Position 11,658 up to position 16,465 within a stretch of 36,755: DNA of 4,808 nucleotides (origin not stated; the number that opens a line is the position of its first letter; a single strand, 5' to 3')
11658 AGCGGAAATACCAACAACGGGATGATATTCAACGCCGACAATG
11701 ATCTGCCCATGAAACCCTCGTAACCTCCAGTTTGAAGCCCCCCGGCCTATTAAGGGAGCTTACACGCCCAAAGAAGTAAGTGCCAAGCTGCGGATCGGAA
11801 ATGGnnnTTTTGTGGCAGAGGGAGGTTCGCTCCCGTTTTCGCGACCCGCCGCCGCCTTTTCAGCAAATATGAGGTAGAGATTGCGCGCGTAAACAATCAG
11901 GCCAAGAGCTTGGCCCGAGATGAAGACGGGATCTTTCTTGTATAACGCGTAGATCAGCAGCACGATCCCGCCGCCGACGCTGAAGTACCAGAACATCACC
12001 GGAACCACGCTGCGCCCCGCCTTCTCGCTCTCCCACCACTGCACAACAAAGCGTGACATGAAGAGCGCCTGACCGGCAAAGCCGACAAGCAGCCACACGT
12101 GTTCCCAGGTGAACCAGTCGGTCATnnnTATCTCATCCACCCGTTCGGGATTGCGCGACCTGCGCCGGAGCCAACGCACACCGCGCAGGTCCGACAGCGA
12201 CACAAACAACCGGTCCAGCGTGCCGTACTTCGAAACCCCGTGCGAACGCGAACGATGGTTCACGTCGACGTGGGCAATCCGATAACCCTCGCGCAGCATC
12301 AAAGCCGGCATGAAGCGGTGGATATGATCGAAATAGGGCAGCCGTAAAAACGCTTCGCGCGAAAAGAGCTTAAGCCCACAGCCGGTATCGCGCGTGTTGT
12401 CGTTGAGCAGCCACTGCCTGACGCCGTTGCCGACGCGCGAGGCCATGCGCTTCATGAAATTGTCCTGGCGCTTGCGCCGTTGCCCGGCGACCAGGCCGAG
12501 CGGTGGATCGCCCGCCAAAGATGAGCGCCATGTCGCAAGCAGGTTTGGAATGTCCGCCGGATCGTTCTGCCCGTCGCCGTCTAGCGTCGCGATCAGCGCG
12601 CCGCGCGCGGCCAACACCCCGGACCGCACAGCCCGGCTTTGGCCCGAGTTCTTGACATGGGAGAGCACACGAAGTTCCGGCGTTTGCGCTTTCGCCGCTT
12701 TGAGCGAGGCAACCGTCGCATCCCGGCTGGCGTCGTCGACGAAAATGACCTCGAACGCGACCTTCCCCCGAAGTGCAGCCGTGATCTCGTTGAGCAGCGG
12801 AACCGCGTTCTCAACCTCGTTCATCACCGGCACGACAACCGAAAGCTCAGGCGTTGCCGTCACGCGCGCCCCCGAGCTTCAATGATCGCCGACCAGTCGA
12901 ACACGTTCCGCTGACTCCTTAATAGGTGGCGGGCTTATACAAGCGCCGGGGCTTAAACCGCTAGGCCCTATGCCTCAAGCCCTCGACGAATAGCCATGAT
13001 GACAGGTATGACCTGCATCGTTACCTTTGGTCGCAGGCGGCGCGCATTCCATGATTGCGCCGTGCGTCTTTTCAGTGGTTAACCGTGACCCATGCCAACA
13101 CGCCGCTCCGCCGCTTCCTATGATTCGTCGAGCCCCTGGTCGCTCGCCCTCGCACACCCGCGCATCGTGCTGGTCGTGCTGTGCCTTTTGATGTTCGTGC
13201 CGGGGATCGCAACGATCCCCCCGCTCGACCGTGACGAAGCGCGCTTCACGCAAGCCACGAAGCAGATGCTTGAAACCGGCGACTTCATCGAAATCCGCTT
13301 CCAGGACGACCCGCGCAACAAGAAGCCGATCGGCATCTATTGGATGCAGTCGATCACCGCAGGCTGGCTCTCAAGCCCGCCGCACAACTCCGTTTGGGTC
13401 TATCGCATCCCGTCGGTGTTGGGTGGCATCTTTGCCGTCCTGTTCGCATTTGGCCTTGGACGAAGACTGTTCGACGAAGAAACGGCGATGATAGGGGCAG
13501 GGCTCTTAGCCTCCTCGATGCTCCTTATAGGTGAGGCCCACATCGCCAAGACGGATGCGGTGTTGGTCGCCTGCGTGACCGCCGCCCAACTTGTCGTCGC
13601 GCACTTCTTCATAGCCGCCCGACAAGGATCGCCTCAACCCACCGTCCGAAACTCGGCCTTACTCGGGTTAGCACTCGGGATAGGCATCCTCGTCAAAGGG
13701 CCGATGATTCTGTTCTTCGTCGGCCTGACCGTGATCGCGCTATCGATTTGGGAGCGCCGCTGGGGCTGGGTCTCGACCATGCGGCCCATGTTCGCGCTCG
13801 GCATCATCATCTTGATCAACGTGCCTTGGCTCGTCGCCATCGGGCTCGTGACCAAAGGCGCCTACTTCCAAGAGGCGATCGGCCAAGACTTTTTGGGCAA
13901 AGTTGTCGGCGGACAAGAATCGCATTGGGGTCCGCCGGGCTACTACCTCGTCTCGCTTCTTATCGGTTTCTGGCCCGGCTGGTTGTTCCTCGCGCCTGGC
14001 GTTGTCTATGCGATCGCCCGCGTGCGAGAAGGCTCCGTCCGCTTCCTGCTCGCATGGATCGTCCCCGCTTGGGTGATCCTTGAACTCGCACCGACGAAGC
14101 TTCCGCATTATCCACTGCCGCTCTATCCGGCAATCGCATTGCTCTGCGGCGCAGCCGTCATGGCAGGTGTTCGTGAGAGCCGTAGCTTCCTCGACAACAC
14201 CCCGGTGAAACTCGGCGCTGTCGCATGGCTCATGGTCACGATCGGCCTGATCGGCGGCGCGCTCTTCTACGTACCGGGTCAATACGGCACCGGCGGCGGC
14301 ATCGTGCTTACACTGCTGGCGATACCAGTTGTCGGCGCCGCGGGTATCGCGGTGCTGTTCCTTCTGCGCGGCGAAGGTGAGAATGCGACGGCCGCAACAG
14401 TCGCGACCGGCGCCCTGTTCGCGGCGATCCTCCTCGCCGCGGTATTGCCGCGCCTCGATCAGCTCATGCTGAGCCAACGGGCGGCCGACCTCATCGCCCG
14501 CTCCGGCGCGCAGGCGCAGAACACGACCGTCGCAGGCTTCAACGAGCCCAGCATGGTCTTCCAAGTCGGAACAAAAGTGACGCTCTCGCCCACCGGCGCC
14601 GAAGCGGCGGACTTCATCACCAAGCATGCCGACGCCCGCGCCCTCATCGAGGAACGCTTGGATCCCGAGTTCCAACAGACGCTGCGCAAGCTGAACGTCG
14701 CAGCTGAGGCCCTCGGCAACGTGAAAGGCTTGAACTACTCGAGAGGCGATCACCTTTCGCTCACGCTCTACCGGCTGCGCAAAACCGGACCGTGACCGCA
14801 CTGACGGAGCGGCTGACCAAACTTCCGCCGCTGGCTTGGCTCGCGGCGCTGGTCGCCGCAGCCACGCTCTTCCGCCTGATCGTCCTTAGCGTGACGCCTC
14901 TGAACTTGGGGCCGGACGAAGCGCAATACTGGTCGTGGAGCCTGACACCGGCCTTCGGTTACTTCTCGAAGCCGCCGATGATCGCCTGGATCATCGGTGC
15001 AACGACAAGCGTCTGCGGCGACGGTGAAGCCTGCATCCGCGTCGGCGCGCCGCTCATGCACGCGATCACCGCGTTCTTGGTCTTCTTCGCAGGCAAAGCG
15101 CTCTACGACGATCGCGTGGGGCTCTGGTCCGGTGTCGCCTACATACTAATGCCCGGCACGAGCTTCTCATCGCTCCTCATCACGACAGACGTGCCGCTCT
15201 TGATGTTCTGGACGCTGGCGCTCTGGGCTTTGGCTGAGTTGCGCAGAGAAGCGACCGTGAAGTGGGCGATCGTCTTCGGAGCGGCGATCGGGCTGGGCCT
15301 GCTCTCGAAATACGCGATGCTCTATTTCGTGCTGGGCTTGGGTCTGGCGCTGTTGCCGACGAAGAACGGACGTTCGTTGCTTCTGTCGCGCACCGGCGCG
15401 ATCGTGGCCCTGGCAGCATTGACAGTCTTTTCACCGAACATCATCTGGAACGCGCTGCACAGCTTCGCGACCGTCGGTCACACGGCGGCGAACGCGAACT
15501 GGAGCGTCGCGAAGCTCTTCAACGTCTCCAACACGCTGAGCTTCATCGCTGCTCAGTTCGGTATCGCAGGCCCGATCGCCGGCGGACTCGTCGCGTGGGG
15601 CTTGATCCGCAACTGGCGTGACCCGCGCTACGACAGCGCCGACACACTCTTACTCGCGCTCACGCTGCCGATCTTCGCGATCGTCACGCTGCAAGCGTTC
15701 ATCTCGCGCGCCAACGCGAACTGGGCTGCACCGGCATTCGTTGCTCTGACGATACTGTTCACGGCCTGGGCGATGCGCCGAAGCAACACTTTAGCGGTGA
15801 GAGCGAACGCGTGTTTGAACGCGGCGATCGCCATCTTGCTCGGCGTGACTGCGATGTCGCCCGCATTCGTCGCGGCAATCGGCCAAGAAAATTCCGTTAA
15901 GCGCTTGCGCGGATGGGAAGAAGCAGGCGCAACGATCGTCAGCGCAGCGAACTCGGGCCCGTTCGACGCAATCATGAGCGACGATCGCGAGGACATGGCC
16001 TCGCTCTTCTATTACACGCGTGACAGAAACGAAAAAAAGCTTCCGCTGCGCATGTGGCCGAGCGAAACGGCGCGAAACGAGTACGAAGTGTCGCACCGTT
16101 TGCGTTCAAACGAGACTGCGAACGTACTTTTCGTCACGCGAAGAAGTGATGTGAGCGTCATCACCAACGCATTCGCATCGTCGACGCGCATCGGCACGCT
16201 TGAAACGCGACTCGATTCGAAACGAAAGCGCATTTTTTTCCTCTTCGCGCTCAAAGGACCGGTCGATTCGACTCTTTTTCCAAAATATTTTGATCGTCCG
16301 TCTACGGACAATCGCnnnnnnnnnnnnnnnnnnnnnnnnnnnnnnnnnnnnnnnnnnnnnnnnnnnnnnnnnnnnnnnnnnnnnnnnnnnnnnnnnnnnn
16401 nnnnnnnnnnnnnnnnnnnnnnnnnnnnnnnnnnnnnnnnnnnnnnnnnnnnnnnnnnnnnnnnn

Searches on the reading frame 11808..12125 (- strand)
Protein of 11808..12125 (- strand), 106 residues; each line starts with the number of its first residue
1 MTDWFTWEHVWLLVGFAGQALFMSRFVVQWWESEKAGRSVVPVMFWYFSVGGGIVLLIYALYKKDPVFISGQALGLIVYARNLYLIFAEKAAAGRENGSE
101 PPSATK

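Call 7: search_protein_families(library=pfam, proteins=[window:11808-12125:-], max_evalue=0.001)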
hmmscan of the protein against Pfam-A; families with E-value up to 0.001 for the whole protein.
window:11808-12125:- (106 aa): 1 family
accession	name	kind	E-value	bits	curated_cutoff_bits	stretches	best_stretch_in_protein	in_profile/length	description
PF07578.16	LAB_N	-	5.1e-32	110.3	26.7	1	14-84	1-71/71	Lipid A Biosynthesis N-terminal domain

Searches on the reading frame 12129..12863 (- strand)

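Call 7: search_protein_families(library=pfam, proteins=[window:12129-12863:-], max_evalue=0.001)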
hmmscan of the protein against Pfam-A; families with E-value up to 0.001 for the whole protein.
window:12129-12863:- (245 aa): 2 families
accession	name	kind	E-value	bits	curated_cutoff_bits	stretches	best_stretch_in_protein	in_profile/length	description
PF00535.33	Glycos_transf_2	-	4.6e-23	82.4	23.3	1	8-172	1-164/168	Glycosyl transferase family 2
PF13641.12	Glyco_tranf_2_3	-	0.00073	20.1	27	1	5-109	1-108/230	Glycosyltransferase like family 2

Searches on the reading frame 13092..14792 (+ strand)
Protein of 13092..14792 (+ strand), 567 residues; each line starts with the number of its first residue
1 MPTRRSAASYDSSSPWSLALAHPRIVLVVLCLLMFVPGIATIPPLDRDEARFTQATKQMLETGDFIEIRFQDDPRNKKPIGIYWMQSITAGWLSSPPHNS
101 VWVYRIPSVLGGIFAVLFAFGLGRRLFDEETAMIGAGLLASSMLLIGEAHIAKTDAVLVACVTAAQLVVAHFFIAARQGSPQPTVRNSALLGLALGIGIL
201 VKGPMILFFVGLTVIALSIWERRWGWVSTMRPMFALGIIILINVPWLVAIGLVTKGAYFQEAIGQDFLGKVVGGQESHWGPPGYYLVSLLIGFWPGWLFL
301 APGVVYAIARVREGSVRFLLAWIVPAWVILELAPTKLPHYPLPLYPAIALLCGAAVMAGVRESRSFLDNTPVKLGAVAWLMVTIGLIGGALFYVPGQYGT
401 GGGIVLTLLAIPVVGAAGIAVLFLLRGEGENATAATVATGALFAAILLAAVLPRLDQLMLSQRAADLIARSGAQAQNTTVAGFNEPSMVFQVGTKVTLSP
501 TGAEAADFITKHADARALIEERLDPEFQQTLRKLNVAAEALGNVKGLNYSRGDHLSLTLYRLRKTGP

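Call 7: search_protein_families(library=pfam, proteins=[window:13092-14792:+], max_evalue=0.001)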
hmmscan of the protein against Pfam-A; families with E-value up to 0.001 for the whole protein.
window:13092-14792:+ (567 aa): 2 families
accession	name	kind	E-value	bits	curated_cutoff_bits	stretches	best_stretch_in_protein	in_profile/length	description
PF13231.12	PMT_2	-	8.3e-15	55.8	26.1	1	77-247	1-158/160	Dolichyl-phosphate-mannose-protein mannosyltransferase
PF02366.24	PMT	-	3.7e-14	53.3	22.7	1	82-251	65-235/245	Dolichyl-phosphate-mannose-protein mannosyltransferase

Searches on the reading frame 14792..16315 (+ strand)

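Call 7: search_protein_families(library=pfam, proteins=[window:14792-16315:+], max_evalue=0.001)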
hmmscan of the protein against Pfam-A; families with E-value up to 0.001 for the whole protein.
window:14792-16315:+ (508 aa): 2 families
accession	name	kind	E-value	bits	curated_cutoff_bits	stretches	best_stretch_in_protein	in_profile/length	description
PF13231.12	PMT_2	-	8.7e-29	101.2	26.1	1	59-219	1-160/160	Dolichyl-phosphate-mannose-protein mannosyltransferase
PF02366.24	PMT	-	1.9e-08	34.6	22.7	1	59-188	61-200/245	Dolichyl-phosphate-mannose-protein mannosyltransferase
